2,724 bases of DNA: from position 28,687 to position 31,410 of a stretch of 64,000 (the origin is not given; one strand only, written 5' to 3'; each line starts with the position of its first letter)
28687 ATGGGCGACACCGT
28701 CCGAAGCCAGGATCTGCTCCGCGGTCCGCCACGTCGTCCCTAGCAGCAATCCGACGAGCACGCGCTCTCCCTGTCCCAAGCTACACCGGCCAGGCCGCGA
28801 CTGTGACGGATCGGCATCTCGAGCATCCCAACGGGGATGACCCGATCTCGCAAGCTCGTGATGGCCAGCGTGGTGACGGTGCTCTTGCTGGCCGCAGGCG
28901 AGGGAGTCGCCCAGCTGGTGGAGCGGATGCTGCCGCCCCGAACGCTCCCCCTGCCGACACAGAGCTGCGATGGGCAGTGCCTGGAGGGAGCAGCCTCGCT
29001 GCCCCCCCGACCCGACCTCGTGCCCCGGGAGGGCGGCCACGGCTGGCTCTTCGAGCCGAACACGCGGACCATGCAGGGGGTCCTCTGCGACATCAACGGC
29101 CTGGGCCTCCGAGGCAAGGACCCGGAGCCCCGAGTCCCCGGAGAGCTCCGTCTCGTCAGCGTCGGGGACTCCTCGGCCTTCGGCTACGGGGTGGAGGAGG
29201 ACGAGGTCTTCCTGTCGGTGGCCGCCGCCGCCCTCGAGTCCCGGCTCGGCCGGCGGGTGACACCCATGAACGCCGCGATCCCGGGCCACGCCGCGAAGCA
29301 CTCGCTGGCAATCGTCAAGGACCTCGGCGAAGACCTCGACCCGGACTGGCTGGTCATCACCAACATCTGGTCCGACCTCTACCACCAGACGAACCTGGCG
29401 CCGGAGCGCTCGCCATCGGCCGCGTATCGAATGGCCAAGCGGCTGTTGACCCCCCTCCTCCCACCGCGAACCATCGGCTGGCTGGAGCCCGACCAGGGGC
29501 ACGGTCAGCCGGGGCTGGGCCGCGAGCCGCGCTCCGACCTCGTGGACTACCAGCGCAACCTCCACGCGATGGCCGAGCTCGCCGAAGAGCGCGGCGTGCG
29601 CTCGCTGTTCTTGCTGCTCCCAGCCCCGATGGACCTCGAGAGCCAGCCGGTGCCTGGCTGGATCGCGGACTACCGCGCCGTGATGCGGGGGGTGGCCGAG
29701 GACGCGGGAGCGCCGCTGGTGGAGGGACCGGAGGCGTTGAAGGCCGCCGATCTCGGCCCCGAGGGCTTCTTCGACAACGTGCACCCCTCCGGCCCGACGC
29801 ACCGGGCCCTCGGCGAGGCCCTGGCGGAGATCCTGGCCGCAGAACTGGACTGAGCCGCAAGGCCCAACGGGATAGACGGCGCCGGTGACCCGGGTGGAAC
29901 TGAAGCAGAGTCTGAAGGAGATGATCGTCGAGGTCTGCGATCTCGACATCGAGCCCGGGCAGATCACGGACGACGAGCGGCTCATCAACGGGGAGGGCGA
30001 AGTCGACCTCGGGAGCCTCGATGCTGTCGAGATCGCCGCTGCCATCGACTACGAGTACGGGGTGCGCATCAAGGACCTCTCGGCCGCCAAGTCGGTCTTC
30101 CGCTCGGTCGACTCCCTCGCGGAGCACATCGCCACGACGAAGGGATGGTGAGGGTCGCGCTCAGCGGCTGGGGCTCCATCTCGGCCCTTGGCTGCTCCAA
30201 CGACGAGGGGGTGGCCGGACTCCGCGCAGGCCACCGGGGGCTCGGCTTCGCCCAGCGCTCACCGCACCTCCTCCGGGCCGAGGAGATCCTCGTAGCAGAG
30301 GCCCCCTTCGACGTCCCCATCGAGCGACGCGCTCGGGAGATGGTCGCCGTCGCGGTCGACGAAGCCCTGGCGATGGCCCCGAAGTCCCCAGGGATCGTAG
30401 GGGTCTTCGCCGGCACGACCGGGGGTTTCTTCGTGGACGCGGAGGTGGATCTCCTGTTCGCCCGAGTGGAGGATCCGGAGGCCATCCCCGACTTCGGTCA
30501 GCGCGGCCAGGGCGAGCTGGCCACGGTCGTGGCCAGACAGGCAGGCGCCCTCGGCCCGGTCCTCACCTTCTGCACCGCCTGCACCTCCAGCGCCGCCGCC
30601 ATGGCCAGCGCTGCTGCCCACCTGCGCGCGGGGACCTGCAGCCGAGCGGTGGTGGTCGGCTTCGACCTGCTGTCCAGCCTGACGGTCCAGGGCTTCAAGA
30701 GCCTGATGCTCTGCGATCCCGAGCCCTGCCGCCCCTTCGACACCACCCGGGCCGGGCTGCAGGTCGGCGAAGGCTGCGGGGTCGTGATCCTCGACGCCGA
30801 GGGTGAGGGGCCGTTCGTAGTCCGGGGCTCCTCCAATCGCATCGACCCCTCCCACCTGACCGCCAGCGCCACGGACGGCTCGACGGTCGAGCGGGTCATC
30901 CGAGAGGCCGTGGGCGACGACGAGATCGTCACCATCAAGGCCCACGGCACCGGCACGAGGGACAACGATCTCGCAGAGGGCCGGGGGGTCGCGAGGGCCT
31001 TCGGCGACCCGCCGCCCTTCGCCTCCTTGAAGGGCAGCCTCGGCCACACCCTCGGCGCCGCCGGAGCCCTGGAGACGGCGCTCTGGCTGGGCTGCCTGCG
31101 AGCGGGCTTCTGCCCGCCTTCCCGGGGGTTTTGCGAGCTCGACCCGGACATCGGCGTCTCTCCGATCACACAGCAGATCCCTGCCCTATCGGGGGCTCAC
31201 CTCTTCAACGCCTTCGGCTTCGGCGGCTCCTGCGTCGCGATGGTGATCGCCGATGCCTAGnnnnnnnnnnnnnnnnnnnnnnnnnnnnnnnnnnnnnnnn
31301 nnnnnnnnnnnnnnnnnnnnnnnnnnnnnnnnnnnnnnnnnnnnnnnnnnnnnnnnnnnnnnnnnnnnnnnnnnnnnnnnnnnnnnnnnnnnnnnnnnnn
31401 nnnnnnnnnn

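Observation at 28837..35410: Eight-gene, translationally coupled DarA/DarB-type (dialkylresorcinol/cyclohexanedione) cluster expanded with its own KS/CLF pair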

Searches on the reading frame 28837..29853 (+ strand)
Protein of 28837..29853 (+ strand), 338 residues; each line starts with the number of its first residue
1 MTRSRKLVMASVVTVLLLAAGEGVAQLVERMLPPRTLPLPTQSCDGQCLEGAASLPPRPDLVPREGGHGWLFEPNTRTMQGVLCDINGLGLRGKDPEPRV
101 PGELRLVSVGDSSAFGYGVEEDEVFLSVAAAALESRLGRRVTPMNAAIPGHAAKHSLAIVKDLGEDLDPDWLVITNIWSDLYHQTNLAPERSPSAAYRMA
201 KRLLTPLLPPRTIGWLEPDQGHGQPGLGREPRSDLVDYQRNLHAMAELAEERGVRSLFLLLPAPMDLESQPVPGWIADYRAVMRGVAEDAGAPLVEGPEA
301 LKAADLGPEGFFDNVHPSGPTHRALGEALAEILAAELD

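Call 4: search_protein_families(library=ncbifam, proteins=[window:28837-29853:+], max_evalue=0.01)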
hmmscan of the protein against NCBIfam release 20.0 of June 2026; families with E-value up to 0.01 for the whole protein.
window:28837-29853:+ (338 aa): 1 family
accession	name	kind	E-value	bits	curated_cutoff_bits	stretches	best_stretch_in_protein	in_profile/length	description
NF047475.1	GDSL_LA_2490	hypoth_equivalog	2.2e-05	23.9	325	1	85-168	66-145/431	LA_2490 family SGNH/GDSL-type esterase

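Call 5: search_protein_families(library=pfam, proteins=[window:28837-29853:+], max_evalue=0.01)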
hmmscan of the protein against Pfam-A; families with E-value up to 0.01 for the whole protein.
window:28837-29853:+ (338 aa): 1 family
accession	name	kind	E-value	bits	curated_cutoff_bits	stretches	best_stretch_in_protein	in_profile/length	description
PF13472.12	Lipase_GDSL_2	-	9.2e-11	43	32.9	1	109-324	2-178/178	GDSL-like Lipase/Acylhydrolase family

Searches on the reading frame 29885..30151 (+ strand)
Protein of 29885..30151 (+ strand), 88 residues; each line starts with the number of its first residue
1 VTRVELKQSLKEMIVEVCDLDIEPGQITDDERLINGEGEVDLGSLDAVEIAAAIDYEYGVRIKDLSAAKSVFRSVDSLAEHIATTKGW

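Call 4: search_protein_families(library=ncbifam, proteins=[window:29885-30151:+], max_evalue=0.01)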
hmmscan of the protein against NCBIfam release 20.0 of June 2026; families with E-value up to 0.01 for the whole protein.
window:29885-30151:+ (88 aa): 12 families
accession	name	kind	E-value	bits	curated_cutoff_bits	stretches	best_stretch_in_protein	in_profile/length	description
NF006617.0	PRK09184.1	subfamily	2e-11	43.8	70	1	4-86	12-94/96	phosphopantetheine-binding protein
NF005480.0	PRK07081.1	equivalog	2e-08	34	72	1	7-84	2-75/83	acyl carrier protein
TIGR00517.1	acyl_carrier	equivalog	6.9e-07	29.1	70.45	1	6-84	4-75/77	acyl carrier protein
NF058660.1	cispen_ACP_AmcB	equivalog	2.3e-06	27.7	80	1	6-85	2-78/80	cispentacin biosynthesis acyl carrier protein AmcB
NF002148.0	PRK00982.1-2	subfamily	3.9e-06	26.6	71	1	5-80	4-72/79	acyl carrier protein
NF040636.1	AcpM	exception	3.5e-05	23.7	146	1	3-71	3-68/93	meromycolate extension acyl carrier protein AcpM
NF003757.0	PRK05350.1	equivalog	0.00016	21.8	65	1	2-81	3-75/83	acyl carrier protein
NF002147.0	PRK00982.1-1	equivalog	0.00021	21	84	1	3-82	5-77/83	acyl carrier protein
NF002151.0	PRK00982.1-5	equivalog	0.00022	21.3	92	1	7-69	5-62/78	acyl carrier protein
NF002150.0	PRK00982.1-4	subfamily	0.00045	20.4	66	1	1-69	1-64/80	acyl carrier protein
NF002149.0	PRK00982.1-3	equivalog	0.0006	19.7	106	1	6-76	4-71/78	acyl carrier protein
NF005079.0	PRK06508.1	equivalog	0.0016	18.8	83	1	11-62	9-55/93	acyl carrier protein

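Call 5: search_protein_families(library=pfam, proteins=[window:29885-30151:+], max_evalue=0.01)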
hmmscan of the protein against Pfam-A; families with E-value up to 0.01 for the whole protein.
window:29885-30151:+ (88 aa): 1 family
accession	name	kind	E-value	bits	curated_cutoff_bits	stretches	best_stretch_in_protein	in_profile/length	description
PF00550.31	PP-binding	-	0.0011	19.6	20.8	1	9-82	2-67/67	Phosphopantetheine attachment site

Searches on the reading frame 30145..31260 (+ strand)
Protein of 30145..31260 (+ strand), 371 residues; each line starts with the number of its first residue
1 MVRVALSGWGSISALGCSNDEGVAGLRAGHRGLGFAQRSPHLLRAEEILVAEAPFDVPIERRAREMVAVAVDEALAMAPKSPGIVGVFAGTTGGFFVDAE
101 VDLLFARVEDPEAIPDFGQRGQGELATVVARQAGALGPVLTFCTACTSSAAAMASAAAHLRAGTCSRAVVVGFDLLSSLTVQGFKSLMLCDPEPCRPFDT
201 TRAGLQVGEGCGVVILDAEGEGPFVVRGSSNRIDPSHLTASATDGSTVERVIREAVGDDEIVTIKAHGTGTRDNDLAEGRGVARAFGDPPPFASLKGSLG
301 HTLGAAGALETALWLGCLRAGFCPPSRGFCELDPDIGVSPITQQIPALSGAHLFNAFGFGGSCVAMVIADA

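Call 4: search_protein_families(library=ncbifam, proteins=[window:30145-31260:+], max_evalue=0.01)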
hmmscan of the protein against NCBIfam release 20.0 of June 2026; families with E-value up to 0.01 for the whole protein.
window:30145-31260:+ (371 aa): 22 families
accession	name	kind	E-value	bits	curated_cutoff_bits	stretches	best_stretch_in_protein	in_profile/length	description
NF006618.0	PRK09185.1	subfamily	2.3e-56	191.5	407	1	4-370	5-392/394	beta-ketoacyl-ACP synthase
NF004618.0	PRK05952.1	equivalog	1.1e-38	133.2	455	1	1-369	1-381/384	beta-ketoacyl-ACP synthase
TIGR03150.1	fabF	equivalog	1.2e-36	126.3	493.75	1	126-368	141-406/407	beta-ketoacyl-ACP synthase II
NF058662.1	cispenta_AmcF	equivalog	1.9e-35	122.6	325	1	4-368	2-367/369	cispentacin biosynthesis acyltransferase subunit AmcF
NF005589.0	PRK07314.1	subfamily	1.8e-31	109.3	387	1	126-368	144-409/413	beta-ketoacyl-ACP synthase II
NF006274.0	PRK08439.1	equivalog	4.1e-29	101.6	621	1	126-366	142-401/406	beta-ketoacyl-ACP synthase II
NF005076.0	PRK06501.1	equivalog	4.2e-28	98.4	629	1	123-370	152-422/425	beta-ketoacyl-ACP synthase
NF005916.1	PRK07910.1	equivalog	3.6e-27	95.3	560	1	126-368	151-415/418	KasA/KasB family beta-ketoacyl-ACP synthase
NF004970.0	PRK06333.1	subfamily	5e-27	94.8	525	1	126-367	153-418/424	beta-ketoacyl-ACP synthase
NF006587.0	PRK09116.1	equivalog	1.4e-25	89.9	470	1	136-368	154-404/408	beta-ketoacyl-ACP synthase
NF045894.1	PKS_plus_SDR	equivalog_domain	9.3e-19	66.6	1740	1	127-308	154-355/1515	type I polyketide synthase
NF005490.0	PRK07103.1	equivalog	4.2e-18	65.6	445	1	125-369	148-411/414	polyketide beta-ketoacyl:acyl carrier protein synthase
NF005935.0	PRK07967.1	equivalog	8.6e-17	61.1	630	1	194-368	217-401/406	beta-ketoacyl-ACP synthase I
NF006434.0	PRK08722.1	equivalog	3.8e-16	59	759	1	133-367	151-410/414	beta-ketoacyl-ACP synthase II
NF041183.1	Pks2_ls1_myc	equivalog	3.9e-13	47.2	2400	1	115-335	140-378/2086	sulfolipid-1 biosynthesis phthioceranic/hydroxyphthioceranic acid synthase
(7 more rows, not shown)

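Call 5: search_protein_families(library=pfam, proteins=[window:30145-31260:+], max_evalue=0.01)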
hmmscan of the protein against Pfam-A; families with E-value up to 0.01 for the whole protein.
window:30145-31260:+ (371 aa): 3 families
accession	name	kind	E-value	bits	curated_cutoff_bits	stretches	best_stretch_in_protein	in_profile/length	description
PF00109.32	ketoacyl-synt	-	4.6e-21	76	20.8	1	78-217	104-247/252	Beta-ketoacyl synthase, N-terminal domain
PF02801.28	Ketoacyl-synt_C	-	3.2e-16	59.9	20.8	1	225-328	3-117/119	Beta-ketoacyl synthase, C-terminal domain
PF08545.16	ACP_syn_III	-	0.002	18.4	24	0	144-179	5-40/80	3-Oxoacyl-[acyl-carrier-protein (ACP)] synthase III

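Call 23: search_solved_structures(query=window:30145-31260:+, show_alignments=1)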
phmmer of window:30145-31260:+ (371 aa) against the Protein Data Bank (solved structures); distinct sequences matched with E-value up to 0.001: 117 (the best 60 are shown).
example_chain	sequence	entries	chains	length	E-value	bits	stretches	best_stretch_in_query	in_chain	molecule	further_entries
6qsp_A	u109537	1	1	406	8.4e-32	113.9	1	116-368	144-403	Beta-ketoacyl synthase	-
7f28_B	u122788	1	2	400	9.9e-29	103.8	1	122-368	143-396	Putative 3-oxoacyl-[ACP] synthase FabV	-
6kxd_A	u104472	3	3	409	1.3e-27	100.2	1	3-344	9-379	Ketosynthase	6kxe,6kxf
9s5h_B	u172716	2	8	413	1.5e-26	96.6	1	70-367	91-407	3-oxoacyl-(Acyl-carrier-protein) synthase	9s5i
8z5c_A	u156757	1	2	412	4.4e-26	95.1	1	84-365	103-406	3-oxoacyl-[acyl-carrier-protein] synthase 2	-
8z5d_A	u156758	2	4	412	4.4e-25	91.8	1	84-365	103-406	3-oxoacyl-[acyl-carrier-protein] synthase 2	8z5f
8z5e_A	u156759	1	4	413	4.5e-25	91.8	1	84-365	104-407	3-oxoacyl-[acyl-carrier-protein] synthase 2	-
2gp6_A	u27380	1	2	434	1.6e-24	89.9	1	126-367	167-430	3-oxoacyl-[acyl-carrier-protein] synthase 2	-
4ewg_A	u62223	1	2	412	1.3e-23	86.9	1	1-367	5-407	Beta-ketoacyl synthase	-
1ox0_A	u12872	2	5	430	6.5e-23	84.6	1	128-364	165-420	Beta ketoacyl-acyl carrier protein synthase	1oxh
2rjt_A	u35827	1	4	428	8.1e-23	84.3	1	128-364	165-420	Beta-ketoacyl-ACP synthase II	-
7f27_A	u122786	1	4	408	2e-22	83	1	132-367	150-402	3-oxoacyl-(Acyl-carrier-protein) synthase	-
2alm_A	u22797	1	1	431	1.2e-21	80.5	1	128-364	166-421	3-oxoacyl-(acyl-carrier-protein) synthase II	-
5sxo_A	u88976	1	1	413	1.4e-21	80.2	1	111-367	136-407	3-oxoacyl-[acyl-carrier-protein] synthase 2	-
1tqy_A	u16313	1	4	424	1.7e-21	80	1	128-371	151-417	Actinorhodin polyketide putative beta-ketoacyl synthase 1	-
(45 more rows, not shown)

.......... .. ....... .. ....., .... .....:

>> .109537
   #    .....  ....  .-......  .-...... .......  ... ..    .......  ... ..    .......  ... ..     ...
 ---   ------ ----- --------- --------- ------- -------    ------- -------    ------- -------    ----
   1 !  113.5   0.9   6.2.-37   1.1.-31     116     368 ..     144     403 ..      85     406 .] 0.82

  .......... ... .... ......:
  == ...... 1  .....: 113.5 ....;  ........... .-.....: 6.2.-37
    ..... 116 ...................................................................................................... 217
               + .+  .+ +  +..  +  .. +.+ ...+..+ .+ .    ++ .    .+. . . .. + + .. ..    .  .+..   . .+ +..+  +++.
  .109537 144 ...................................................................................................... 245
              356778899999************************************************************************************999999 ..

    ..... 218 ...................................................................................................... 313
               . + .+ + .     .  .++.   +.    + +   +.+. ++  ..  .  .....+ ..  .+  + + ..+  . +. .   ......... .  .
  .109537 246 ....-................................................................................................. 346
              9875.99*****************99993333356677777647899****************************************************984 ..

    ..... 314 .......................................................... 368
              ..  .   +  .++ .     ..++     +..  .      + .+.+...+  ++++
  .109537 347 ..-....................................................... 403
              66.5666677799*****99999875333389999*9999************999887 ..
